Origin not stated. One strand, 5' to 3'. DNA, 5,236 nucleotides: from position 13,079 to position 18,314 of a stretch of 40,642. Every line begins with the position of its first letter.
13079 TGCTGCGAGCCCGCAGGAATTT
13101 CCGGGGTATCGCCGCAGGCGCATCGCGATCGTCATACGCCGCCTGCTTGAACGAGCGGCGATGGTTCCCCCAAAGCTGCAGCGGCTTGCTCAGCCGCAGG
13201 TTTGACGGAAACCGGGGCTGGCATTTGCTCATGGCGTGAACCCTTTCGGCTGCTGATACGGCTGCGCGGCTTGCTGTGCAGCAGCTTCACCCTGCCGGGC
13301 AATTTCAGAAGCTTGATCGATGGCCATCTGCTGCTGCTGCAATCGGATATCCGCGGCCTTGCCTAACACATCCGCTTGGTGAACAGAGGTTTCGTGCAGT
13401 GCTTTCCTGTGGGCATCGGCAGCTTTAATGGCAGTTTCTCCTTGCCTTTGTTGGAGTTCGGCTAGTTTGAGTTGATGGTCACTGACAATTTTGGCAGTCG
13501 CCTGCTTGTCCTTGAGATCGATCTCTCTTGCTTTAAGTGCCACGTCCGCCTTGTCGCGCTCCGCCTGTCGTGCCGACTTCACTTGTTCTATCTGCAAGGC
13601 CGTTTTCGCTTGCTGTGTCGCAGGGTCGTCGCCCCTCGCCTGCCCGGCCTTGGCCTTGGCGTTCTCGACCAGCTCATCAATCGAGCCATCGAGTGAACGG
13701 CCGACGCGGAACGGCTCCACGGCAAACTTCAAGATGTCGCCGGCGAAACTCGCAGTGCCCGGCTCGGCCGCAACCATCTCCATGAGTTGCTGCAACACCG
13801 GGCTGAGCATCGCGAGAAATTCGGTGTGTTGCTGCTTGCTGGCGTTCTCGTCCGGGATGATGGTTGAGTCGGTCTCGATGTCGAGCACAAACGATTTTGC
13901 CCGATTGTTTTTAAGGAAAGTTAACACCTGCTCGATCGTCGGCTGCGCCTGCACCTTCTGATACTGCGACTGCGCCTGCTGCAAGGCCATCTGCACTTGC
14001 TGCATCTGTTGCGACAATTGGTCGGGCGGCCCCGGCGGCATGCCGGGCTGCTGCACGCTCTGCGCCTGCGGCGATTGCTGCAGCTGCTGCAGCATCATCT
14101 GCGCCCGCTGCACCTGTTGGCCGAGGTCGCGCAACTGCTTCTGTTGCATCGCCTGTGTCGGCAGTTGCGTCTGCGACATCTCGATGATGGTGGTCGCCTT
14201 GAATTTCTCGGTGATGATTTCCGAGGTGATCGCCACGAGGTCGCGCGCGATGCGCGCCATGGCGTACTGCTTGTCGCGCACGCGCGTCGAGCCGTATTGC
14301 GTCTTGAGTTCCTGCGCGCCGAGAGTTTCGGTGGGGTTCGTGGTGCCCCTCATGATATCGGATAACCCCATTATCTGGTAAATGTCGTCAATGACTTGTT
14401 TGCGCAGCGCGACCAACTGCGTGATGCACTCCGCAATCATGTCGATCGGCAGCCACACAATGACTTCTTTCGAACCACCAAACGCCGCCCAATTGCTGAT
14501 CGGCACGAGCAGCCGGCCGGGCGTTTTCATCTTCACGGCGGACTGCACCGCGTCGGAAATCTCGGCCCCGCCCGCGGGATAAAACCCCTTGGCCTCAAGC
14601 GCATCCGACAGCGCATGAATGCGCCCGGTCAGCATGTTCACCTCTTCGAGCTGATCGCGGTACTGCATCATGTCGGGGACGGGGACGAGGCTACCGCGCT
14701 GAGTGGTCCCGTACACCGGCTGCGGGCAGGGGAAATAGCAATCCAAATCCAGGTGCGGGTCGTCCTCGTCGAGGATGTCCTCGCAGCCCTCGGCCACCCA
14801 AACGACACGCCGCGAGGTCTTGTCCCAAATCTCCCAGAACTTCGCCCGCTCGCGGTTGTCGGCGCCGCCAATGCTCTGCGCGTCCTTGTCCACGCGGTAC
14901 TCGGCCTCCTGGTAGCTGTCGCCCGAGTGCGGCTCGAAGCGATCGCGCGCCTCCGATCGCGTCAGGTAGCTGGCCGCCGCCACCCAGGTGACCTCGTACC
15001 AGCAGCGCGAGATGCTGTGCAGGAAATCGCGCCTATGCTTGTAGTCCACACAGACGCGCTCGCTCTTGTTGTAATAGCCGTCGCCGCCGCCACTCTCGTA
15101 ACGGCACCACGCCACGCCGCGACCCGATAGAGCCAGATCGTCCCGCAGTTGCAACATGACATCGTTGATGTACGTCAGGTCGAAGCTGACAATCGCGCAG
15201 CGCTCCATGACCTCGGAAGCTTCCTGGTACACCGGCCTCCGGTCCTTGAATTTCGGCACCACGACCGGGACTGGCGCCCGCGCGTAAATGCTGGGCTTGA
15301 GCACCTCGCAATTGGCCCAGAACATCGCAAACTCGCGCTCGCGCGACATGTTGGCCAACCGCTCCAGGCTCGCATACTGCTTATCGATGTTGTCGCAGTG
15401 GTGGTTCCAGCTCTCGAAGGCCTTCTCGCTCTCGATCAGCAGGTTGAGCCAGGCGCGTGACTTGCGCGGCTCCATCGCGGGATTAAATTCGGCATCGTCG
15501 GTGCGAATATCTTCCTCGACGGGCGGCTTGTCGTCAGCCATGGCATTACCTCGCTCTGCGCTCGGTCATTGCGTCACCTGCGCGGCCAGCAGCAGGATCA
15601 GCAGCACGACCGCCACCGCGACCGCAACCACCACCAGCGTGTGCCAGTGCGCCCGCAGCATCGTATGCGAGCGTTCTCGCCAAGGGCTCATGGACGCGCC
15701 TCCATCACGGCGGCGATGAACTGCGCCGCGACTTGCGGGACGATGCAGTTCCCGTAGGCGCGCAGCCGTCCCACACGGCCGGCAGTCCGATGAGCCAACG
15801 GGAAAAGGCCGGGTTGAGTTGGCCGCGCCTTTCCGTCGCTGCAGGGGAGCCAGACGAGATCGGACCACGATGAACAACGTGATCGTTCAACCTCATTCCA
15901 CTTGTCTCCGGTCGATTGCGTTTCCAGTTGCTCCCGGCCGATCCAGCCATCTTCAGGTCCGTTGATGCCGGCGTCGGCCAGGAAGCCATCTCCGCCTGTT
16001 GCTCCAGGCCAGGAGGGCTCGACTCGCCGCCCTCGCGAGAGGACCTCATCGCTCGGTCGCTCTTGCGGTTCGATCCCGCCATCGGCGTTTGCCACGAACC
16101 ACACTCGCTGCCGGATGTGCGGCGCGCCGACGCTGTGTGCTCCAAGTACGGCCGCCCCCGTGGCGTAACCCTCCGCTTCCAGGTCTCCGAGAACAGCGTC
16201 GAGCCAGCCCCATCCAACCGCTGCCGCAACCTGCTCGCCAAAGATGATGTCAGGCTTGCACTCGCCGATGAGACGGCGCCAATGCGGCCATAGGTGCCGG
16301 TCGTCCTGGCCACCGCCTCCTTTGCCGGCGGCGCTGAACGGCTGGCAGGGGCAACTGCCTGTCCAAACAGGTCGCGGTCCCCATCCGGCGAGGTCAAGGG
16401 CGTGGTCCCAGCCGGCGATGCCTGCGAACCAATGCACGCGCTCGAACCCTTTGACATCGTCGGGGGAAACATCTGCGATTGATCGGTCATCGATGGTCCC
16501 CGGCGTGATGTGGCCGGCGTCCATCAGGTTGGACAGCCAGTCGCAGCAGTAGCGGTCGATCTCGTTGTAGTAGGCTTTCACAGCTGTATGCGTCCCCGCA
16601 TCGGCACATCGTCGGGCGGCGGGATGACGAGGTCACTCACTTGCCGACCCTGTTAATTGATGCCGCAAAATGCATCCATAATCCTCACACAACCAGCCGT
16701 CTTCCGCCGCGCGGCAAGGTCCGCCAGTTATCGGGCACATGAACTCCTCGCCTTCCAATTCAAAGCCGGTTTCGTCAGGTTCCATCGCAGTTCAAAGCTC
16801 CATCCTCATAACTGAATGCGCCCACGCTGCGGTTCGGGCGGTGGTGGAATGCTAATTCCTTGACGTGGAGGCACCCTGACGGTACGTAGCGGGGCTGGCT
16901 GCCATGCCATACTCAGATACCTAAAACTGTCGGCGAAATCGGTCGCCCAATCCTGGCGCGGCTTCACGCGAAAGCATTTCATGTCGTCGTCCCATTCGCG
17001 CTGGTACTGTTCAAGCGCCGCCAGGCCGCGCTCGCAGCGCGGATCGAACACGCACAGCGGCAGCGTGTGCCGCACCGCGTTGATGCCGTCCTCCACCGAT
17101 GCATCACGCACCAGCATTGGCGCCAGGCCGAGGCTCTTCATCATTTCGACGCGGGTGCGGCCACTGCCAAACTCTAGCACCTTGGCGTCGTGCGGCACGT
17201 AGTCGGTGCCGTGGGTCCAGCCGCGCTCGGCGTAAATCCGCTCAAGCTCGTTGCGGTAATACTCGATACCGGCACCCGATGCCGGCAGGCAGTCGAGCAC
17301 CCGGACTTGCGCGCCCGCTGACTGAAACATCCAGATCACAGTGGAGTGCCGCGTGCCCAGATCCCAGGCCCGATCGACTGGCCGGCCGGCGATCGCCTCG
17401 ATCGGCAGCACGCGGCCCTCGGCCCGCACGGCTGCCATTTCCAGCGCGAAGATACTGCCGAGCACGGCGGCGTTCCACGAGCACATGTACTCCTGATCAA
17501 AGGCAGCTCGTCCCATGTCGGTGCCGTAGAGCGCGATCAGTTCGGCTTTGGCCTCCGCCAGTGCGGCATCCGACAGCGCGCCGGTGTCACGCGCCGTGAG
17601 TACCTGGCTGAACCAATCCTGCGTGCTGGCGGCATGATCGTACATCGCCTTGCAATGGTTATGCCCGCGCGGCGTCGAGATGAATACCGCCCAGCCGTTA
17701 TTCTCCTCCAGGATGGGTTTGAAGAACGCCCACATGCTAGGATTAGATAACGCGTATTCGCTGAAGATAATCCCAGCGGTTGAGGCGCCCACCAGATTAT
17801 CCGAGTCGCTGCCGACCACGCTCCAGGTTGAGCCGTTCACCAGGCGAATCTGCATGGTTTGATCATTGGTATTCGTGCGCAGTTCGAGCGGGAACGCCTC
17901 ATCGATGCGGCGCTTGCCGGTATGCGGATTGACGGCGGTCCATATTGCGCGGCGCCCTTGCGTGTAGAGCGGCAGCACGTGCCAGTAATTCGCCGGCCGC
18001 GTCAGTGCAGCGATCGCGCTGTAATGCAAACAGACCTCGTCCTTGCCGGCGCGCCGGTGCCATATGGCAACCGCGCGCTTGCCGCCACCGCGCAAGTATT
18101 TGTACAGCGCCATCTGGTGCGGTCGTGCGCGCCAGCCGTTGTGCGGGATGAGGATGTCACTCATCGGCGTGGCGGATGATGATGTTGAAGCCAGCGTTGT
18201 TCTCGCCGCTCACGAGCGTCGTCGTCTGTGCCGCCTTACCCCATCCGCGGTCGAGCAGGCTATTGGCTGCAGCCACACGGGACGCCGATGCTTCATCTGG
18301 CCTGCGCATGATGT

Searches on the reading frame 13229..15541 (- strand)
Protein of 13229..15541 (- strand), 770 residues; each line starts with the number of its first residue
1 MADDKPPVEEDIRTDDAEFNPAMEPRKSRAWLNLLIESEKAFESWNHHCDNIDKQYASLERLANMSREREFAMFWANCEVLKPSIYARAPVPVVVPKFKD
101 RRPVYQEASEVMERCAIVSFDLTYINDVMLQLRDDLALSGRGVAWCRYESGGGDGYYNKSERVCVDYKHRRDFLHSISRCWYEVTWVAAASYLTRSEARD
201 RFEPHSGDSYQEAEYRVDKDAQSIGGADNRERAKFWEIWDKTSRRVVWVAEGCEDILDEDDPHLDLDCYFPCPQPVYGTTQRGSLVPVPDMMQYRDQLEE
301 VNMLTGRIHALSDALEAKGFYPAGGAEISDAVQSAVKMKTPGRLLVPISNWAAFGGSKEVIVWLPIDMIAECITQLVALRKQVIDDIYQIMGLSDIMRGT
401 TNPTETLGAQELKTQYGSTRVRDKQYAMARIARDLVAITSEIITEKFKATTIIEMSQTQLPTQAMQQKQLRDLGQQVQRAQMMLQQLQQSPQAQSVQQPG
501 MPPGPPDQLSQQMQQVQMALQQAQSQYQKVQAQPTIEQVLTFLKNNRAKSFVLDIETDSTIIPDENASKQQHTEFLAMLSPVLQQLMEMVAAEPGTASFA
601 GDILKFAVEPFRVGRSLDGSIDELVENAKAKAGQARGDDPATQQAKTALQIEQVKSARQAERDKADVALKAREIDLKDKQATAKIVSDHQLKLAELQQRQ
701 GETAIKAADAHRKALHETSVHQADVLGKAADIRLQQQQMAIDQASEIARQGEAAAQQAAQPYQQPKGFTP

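Call 9: search_protein_families(library=phrogs, proteins=[window:13229-15541:-], max_evalue=0.001)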
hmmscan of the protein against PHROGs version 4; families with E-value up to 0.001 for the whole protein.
window:13229-15541:- (770 aa): 1 family
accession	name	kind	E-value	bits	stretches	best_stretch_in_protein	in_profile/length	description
phrog_12082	-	head and packaging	1.8e-174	583.1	1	13-718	6-687/715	portal protein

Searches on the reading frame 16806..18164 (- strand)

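Call 9: search_protein_families(library=phrogs, proteins=[window:16806-18164:-], max_evalue=0.001)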
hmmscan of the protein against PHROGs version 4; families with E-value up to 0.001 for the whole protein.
window:16806-18164:- (452 aa): 3 families
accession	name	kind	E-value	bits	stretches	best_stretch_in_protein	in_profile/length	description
phrog_2472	-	unknown function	7.6e-26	92.2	1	214-420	96-307/324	-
phrog_2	-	head and packaging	4.7e-19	69.6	1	11-424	264-592/807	terminase large subunit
phrog_6672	-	head and packaging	0.00082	20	0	337-416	45-124/145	terminase large subunit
